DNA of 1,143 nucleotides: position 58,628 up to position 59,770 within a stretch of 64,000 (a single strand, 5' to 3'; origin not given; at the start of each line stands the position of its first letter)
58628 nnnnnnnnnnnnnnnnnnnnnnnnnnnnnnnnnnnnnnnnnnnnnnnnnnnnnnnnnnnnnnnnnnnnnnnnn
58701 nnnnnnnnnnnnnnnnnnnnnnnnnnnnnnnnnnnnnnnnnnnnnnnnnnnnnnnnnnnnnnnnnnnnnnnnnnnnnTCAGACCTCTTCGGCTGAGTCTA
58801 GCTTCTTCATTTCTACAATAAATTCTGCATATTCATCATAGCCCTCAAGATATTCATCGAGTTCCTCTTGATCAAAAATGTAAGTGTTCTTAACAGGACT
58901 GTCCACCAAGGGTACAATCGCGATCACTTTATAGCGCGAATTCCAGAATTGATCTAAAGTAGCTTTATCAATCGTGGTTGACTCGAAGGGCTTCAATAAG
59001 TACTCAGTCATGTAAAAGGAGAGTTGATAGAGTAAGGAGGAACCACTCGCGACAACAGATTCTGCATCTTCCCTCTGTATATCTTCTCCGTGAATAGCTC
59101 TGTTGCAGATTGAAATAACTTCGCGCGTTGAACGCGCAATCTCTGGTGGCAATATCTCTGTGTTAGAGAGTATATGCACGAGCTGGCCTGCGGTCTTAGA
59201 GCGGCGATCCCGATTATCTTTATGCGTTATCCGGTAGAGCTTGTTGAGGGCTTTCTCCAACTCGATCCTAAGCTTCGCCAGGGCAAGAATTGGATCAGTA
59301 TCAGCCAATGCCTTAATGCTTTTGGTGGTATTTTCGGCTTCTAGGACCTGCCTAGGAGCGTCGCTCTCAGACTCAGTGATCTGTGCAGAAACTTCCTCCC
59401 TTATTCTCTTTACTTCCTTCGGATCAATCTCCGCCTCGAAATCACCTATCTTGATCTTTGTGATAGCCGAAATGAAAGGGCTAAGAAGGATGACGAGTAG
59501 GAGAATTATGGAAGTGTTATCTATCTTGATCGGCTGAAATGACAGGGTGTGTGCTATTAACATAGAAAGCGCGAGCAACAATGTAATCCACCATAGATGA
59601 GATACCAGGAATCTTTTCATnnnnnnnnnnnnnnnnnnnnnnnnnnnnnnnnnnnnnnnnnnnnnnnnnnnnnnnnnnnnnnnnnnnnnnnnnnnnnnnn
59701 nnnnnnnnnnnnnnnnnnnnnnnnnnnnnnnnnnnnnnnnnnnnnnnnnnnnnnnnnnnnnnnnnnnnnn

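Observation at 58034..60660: Low-GC cassette of three DUF4145 paralogs with duplicated upstream leaders, adjacent to a membrane-protein/orphan-receiver operon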

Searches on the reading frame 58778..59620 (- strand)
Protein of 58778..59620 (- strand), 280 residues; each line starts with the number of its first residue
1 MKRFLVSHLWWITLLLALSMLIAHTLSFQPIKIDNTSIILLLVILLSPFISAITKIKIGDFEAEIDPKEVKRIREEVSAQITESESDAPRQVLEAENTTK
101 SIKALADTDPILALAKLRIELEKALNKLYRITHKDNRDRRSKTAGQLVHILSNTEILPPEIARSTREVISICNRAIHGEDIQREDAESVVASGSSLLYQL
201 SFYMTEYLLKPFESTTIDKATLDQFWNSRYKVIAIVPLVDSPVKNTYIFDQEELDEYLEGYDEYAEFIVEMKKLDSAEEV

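Call 3: search_protein_families(library=pfam, proteins=[window:58778-59620:-], max_evalue=0.01)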
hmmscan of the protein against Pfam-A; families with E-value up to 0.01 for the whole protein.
window:58778-59620:- (280 aa): 1 family
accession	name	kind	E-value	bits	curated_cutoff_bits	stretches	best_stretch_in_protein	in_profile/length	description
PF13643.11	DUF4145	-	0.00021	21.7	23.1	1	103-190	4-84/88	Domain of unknown function (DUF4145)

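Call 4: search_protein_families(library=padloc, proteins=[window:58778-59620:-], max_evalue=0.1)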
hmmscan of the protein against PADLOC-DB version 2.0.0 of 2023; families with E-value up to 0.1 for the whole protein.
window:58778-59620:- (280 aa): 0 families

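Call 16: search_solved_structures(query=window:58778-59620:-, max_evalue=10, show_alignments=2)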
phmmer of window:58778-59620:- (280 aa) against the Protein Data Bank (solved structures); distinct sequences matched with E-value up to 10: 4.
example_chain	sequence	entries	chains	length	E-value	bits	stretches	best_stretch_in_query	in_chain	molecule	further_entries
3vke_A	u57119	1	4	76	0.32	13.9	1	68-104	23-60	Poly(rC)-binding protein 1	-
1ztg_A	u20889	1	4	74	0.41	13.5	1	68-104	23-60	POLY(RC)-BINDING PROTEIN 1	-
9ubw_K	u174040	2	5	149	0.42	13.5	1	138-200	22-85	Cation channel sperm-associated auxiliary subunit zeta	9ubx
7eeb_K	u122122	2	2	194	0.72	12.7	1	138-200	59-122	Cation channel sperm-associated protein subunit zeta | Cation channel sperm-associated auxiliary subunit zeta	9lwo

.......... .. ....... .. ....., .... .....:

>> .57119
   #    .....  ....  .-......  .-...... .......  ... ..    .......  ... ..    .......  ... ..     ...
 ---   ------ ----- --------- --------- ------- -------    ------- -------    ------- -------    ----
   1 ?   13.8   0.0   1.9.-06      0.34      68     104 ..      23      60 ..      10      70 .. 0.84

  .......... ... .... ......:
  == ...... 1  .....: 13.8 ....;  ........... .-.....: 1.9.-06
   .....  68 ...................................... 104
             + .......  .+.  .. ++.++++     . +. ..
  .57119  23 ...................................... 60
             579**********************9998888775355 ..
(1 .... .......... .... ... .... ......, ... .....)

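Call 20: find_homologous_proteins(query=window:58778-59620:-, max_evalue=0.001)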
Query window:58778-59620:- (280 aa): 478 proteins with E <= 0.001 among 2085 candidates; the best 120 are listed.
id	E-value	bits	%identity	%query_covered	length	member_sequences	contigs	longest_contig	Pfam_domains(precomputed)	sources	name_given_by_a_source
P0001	5.5e-160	549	100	93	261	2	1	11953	-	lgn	-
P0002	9.5e-150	515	92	95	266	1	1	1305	-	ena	-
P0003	8.5e-110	384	64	99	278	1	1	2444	-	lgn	-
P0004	5.1e-109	382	64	99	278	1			-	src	-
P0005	3.9e-108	379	64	99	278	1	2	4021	-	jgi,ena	-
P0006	5.4e-108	378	63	99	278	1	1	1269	-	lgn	-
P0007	1.4e-107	377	64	98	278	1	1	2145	-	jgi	jgi:hypothetical protein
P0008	3.2e-106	373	63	98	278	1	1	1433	PF13643.12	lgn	-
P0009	2.5e-105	370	61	100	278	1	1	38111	-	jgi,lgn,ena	-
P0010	5.5e-105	369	63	98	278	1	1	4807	-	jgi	jgi:hypothetical protein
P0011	1.1e-104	368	63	99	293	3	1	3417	-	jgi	jgi:hypothetical protein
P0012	2.6e-104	366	61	99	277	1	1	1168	-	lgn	-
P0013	3.6e-104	366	62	99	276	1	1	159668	-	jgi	jgi:hypothetical protein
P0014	1.2e-103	364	61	99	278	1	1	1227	PF13643.12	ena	-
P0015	1.4e-103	364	60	99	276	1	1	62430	-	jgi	jgi:hypothetical protein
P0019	5.7e-103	362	64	94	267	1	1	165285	-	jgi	jgi:hypothetical protein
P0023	2.4e-99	350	60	99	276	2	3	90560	PF13643.12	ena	-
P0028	8.8e-99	348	63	94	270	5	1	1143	PF13643.12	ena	-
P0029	1.0e-98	348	61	99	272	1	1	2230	PF13643.12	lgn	-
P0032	3.2e-98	346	60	99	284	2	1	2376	PF13643.12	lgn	-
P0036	6.1e-98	346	58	100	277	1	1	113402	-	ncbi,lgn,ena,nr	ncbi:MAG TPA: hypothetical protein VJU86_00345 [Pyrinomonadaceae bacterium]|nr:hypothetical protein 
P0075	1.0e-83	299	52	98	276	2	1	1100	PF13643.12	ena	-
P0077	1.1e-81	292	52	98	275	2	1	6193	PF13643.12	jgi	jgi:hypothetical protein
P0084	1.0e-79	286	50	96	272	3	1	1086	PF13643.12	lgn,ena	-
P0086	3.3e-79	284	45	98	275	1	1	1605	PF13643.12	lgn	-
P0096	1.9e-77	278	47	97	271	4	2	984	PF13643.12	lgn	-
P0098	4.6e-77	277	47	99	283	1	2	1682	PF13643.12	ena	-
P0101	9.0e-77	276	46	98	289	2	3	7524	PF13643.12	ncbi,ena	-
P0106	2.0e-74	269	46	99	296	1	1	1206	PF13643.12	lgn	-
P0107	4.3e-74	267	49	98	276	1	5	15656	PF13643.12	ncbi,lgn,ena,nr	ncbi:MAG: DUF4145 domain-containing protein [Candidatus Omnitrophica bacterium]|nr:DUF4145 domain-co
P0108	7.0e-74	267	45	98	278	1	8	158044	-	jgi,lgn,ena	-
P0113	3.7e-73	264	51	94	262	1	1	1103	PF13643.12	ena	-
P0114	6.3e-73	264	47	98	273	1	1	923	PF13643.12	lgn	-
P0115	1.7e-72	262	44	99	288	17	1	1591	PF13643.12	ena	-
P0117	4.2e-72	261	45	99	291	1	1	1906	PF13643.12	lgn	-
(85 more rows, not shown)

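Call 22: find_encoding_contigs(protein=P0036, flank=6000, max_places=2)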
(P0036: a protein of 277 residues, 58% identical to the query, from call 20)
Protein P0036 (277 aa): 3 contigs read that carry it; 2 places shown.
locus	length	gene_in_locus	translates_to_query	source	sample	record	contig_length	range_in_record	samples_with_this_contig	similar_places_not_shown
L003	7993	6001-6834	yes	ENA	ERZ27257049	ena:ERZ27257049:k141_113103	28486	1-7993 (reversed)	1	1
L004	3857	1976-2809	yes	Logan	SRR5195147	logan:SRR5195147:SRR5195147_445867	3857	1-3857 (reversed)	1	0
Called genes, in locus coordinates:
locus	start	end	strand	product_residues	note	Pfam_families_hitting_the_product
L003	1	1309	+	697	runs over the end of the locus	-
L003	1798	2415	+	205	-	PF05685:Uma2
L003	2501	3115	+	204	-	PF05685:Uma2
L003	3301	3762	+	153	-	-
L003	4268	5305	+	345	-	PF25852:DUF6242_C, PF14870:PSII_BNR (weak), PF24316:Tli3 (faint), PF02012:BNR (faint), PF15902:Sortilin-Vps10 (weak), PF13088:BNR_2 (weak)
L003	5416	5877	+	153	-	-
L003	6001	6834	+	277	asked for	-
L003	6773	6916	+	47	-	-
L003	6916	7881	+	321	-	PF14072:DndB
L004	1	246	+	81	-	?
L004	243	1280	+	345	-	PF25852:DUF6242_C, PF14870:PSII_BNR (weak), PF24316:Tli3 (faint), PF02012:BNR (faint), PF15902:Sortilin-Vps10 (weak), PF13088:BNR_2 (weak)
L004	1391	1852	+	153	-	-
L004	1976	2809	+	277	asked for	-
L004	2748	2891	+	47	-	-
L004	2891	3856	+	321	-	PF14072:DndB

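Call 23: find_encoding_contigs(protein=P0013, flank=6000, max_places=2)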
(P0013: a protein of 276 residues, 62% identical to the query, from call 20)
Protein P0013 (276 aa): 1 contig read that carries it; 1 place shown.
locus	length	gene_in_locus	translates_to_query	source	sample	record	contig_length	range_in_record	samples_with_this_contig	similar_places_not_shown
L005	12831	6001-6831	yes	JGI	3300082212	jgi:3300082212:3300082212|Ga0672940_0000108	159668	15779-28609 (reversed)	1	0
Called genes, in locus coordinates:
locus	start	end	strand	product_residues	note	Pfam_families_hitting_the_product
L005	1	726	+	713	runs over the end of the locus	PF12161:HsdM_N, PF02384:N6_Mtase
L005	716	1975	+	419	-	PF01420:Methylase_S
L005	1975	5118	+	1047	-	PF04313:HSDR_N, PF04851:ResIII, PF18766:SWI2_SNF2, PF22679:T1R_D3-like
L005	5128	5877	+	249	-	PF01863:YgjP-like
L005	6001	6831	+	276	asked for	-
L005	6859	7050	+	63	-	-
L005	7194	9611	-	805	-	-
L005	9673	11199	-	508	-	-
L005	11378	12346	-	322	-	-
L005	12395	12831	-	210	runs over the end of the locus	-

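Call 24: find_encoding_contigs(protein=P0108, flank=6000, max_places=3)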
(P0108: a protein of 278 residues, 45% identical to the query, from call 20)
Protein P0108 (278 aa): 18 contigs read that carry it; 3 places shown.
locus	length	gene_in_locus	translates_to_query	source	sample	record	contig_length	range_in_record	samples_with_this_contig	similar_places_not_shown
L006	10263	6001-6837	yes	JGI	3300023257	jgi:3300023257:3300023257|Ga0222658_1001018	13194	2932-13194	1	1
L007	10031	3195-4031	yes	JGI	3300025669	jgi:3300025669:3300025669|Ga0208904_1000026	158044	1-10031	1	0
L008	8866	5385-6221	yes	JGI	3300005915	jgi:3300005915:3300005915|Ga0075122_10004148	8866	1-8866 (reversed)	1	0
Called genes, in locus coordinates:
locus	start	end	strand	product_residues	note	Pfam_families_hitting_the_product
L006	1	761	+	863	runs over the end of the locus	PF08665:PglZ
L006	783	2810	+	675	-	PF20442:BrxL_N, PF13337:BrxL_ATPase, PF05362:Lon_C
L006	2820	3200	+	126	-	PF14359:DUF4406 (weak), PF24963:DUF7768 (weak)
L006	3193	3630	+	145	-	-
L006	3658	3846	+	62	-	-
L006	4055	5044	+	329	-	PF14281:PDDEXK_4 (weak)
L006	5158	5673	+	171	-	-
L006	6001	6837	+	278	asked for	-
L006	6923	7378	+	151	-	-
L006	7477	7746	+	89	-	-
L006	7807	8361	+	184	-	PF05708:Peptidase_C92 (weak)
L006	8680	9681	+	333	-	-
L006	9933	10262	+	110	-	?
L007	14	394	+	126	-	PF14359:DUF4406 (weak), PF24963:DUF7768 (weak)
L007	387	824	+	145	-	-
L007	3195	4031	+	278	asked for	-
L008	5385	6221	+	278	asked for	-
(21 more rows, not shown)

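Call 29: find_related_loci(query=A1, collection=genome_contigs, flank=8000)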
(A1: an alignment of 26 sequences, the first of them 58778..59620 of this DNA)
Query A1 (280 aa) in genome_contigs; peptide patterns used: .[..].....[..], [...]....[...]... (x = any residue, [..] = any of these).
193 stretches matched a pattern; 35 encode a relative of the query (tblastn E <= 1e-3); 35 distinct loci.
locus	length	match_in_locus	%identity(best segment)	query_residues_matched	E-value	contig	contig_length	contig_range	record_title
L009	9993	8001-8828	58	1-280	8e-107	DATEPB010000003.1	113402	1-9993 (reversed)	MAG TPA_asm: Pyrinomonadaceae bacterium isolate SMAG_U9010 k141_1232084, whole genome shotgun sequence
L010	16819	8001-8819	60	1-275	5e-104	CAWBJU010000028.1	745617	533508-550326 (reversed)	MAG: uncultured Acidobacteriota bacterium isolate MFD09206.bin.2.153 genome assembly, contig: contig_6613, whole genome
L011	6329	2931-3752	53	1-274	7e-95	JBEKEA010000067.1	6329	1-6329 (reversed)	MAG: Sedimentisphaerales bacterium isolate SPRUCE 196 SPRUCE_196_67, whole genome shotgun sequence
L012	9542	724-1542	50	1-273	6e-87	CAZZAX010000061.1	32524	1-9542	MAG TPA_asm: uncultured Pirellulales bacterium isolate SRP068000_co1_46 genome assembly, contig: NODE_1477_length_32524_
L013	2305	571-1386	49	1-271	7e-86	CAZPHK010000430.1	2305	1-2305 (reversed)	MAG TPA_asm: uncultured Acidobacteriota bacterium isolate binchicken_co129_133 genome assembly, contig: NODE_203361_leng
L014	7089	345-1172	46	1-275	5e-76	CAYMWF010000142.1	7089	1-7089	MAG TPA_asm: uncultured Gemmatimonadota bacterium isolate binchicken_co97_173 genome assembly, contig: NODE_38671_length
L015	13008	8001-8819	47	1-274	3e-75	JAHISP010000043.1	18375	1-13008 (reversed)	MAG: Bacteroidetes bacterium isolate MM_PC_MetaG.mb.18 MM_PC_MetaG.mb.18_k141_804723, whole genome shotgun sequence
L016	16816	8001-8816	44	1-273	8e-73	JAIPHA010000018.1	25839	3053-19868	MAG: Candidatus Omnitrophota bacterium isolate Tobar13.5m-G63 Tobar13-5m-20mill-C457, whole genome shotgun sequence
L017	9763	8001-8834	41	1-277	1e-72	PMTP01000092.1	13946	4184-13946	MAG: Acidobacteriaceae bacterium isolate palsa_128 73.20110700_P2D.59_contig_17219, whole genome shotgun sequence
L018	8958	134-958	43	1-274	3e-69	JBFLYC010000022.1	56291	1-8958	MAG: Bacillota bacterium isolate MAG074 MAG074_22, whole genome shotgun sequence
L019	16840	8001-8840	40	1-279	7e-68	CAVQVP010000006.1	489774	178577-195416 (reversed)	MAG: uncultured Acidobacteriota bacterium isolate MFD10071.bin.1.72 genome assembly, contig: contig_40560, whole genome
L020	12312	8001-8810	46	1-271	3e-68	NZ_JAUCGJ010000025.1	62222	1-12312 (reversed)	Candidatus Venteria ishoeyi isolate HSG18 NODE_25_length_62222, whole genome shotgun sequence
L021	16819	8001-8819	43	1-273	2e-67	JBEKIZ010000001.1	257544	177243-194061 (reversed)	MAG: Terriglobia bacterium isolate SPRUCE 311 SPRUCE_311_1, whole genome shotgun sequence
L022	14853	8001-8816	44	1-274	3e-67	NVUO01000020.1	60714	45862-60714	MAG: Sulfurimonas sp. isolate NORP87 Contig_source1383C_1229, whole genome shotgun sequence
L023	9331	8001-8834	41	1-279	1e-64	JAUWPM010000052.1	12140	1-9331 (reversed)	MAG: Methanosarcinales archaeon isolate CSMAG_2476 CSMAG_2476_k141_316378_length_12140_cov_51.9065, whole genome shotgun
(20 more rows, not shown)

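Call 52: search_protein_families(library=pfam, alignment_id=A4, max_evalue=0.00001)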
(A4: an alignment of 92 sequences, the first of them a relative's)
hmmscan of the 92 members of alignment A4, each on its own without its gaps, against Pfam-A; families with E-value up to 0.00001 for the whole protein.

A. member 1, L005:1975-5118:+ (1047 aa): 4 families
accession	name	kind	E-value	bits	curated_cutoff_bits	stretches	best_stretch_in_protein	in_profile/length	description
PF18766.7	SWI2_SNF2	-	5.4e-58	196.7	26.7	1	292-530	1-220/221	SWI2/SNF2 ATPase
PF04313.20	HSDR_N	-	1e-26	94.5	25.1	1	2-211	3-194/198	Type I restriction enzyme R protein N terminus (HSDR_N)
PF04851.21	ResIII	-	3.9e-20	72.8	22.5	1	289-458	4-163/164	Type III restriction enzyme, res subunit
PF22679.2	T1R_D3-like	-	2e-18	67.7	27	1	660-719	98-156/158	Type I restriction enzyme subunit R domain 3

B. families by the number of members that match (of 92 scanned): 115 families (the first 25 are shown)
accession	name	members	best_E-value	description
PF13414.12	TPR_11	2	4.7e-48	TPR repeat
PF02518.31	HATPase_c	2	2.6e-26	Histidine kinase-, DNA gyrase B-, and HSP90-like ATPase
PF13428.12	TPR_14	2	6.2e-20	Tetratricopeptide repeat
PF13371.12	TPR_9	2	3.4e-16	Tetratricopeptide repeat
PF13730.12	HTH_36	2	2.5e-08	Helix-turn-helix domain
PF13337.12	BrxL_ATPase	1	9.4e-146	Lon-like protease BrxL-like, ATPase domain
PF07517.20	SecA_DEAD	1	1e-133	SecA DEAD-like domain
PF00909.26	Ammonium_transp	1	1.7e-104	Ammonium Transporter Family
PF07733.18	DNA_pol3_alpha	1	5.5e-102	Bacterial DNA polymerase III alpha NTPase domain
PF21090.3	P-loop_SecA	1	2.1e-85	SecA P-loop domain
PF02384.22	N6_Mtase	1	2.5e-76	N-6 DNA Methylase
PF00072.30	Response_reg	1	1.5e-72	Response regulator receiver domain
PF03190.21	Thioredox_DsbH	1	1e-68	Protein of unknown function, DUF255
PF07516.18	SecA_SW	1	2e-67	SecA Wing and Scaffold domain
PF17657.6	DNA_pol3_finger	1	7.2e-63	Bacterial DNA polymerase III alpha subunit finger domain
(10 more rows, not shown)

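Call 53: search_protein_families(library=pfam, alignment_id=A5, max_evalue=0.00001)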
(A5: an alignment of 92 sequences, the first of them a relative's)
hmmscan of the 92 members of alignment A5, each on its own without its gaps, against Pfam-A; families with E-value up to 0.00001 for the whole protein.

A. member 1, L023:4243-4593:- (116 aa): 0 families

B. families by the number of members that match (of 92 scanned): 95 families (the first 25 are shown)
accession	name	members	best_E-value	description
PF01409.25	tRNA-synt_2d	2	1.3e-94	tRNA synthetases class II core domain (F)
PF01555.25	N6_N4_Mtase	2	2.4e-53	DNA methylase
PF01951.21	Archease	2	1.6e-45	Archease protein family (MTH1598/TM1083)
PF00583.31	Acetyltransf_1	2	8.8e-15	Acetyltransferase (GNAT) family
PF13508.13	Acetyltransf_7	2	3.9e-08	Acetyltransferase (GNAT) domain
PF13302.13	Acetyltransf_3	2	4.5e-08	Acetyltransferase (GNAT) domain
PF00152.25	tRNA-synt_2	2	3.4e-07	tRNA synthetases class II (D, K and N)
PF09194.16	Endonuc-BsobI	1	5.4e-152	Restriction endonuclease BsobI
PF00490.27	ALAD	1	2.5e-137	Delta-aminolevulinic acid dehydratase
PF02934.20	GatB_N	1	2.4e-112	GatB/GatE catalytic domain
PF03702.20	AnmK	1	7.1e-94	Anhydro-N-acetylmuramic acid kinase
PF00591.27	Glycos_transf_3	1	2.5e-91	Glycosyl transferase family, a/b domain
PF00425.24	Chorismate_bind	1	3.8e-91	chorismate binding enzyme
PF02449.21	Glyco_hydro_42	1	4.6e-81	Beta-galactosidase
PF16263.11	DUF4917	1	9.8e-76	Domain of unknown function (DUF4917)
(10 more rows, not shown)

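Call 54: search_protein_families(library=padloc, alignment_id=A4, max_evalue=1e-10)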
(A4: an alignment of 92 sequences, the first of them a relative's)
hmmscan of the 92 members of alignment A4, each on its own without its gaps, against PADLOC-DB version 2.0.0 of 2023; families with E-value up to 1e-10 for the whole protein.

A. member 1, L005:1975-5118:+ (1047 aa): 6 families
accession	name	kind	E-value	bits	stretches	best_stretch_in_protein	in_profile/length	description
PDLC03040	REase_I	-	1.5e-102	342.1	1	29-952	22-934/1029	Type I restriction enzyme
PDLC03041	REase_I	-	2.4e-53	179.5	1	265-739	291-750/1099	Type I restriction enzyme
PDLC03048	REase_I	-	4.4e-52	175.3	1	120-731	93-678/976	Type I restriction enzyme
PDLC03044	REase_I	-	4.5e-46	155.3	1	90-732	81-699/1034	Type I restriction enzyme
PDLC03046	REase_I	-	8.3e-25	84.9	0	661-724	672-733/1025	Type I restriction enzyme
PDLC03045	REase_I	-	1.8e-21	73.9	1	288-498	257-466/995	Type I restriction enzyme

B. families by the number of members that match (of 92 scanned): 153 families (the first 25 are shown)
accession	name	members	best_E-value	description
PDLC03624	REase_MTase_IIG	2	2.7e-13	Type IIG restriction enzyme-methyltransferase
PDLC02506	BrxL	1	0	BrxL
PDLC03025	MTase_I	1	3e-209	Type I methyltransferase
PDLC02508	BrxL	1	5.6e-204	BrxL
PDLC03021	MTase_I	1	1.3e-177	Type I methyltransferase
PDLC05036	PDC-S54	1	3e-155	-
PDLC02509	BrxL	1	2.4e-146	BrxL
PDLC03040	REase_I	1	1.5e-102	Type I restriction enzyme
PDLC02505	BrxL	1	8.5e-82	BrxL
PDLC03634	MTase_III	1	2.4e-79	Type III methyltransferase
PDLC03642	MTase_III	1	6.1e-76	Type III methyltransferase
PDLC03026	MTase_I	1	9.8e-74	Type I methyltransferase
PDLC03179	Specificity_I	1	3.2e-67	Type I specificity subunit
PDLC03641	MTase_III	1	3.4e-67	Type III methyltransferase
PDLC03644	MTase_III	1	8e-67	Type III methyltransferase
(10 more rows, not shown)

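Call 55: search_protein_families(library=padloc, alignment_id=A5, max_evalue=1e-10)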
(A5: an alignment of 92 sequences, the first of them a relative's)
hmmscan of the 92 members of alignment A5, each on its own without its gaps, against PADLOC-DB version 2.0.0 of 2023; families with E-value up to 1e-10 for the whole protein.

A. member 1, L023:4243-4593:- (116 aa): 0 families

B. families by the number of members that match (of 92 scanned): 59 families (the first 25 are shown)
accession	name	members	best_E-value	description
PDLC03224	MTase_II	2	9.7e-136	Type II methyltransferase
PDLC03353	MTase_II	2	8e-45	Type II methyltransferase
PDLC03415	REase_II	1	1.6e-134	Type II restriction enzyme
PDLC04961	PDC-S21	1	3.7e-100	-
PDLC03442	REase_II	1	1.9e-98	Type II restriction enzyme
PDLC03230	MTase_II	1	5.1e-86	Type II methyltransferase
PDLC03299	MTase_II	1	6.4e-83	Type II methyltransferase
PDLC04960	PDC-S21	1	1.7e-67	-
PDLC02806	SspH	1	1.2e-60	SspH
PDLC02804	SspH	1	1e-51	SspH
PDLC03371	MTase_II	1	5.6e-45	Type II methyltransferase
PDLC04425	PDC-M11B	1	2.2e-44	-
PDLC04424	PDC-M11B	1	4.8e-43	-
PDLC03320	MTase_II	1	1.4e-40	Type II methyltransferase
PDLC03387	MTase_II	1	6.1e-39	Type II methyltransferase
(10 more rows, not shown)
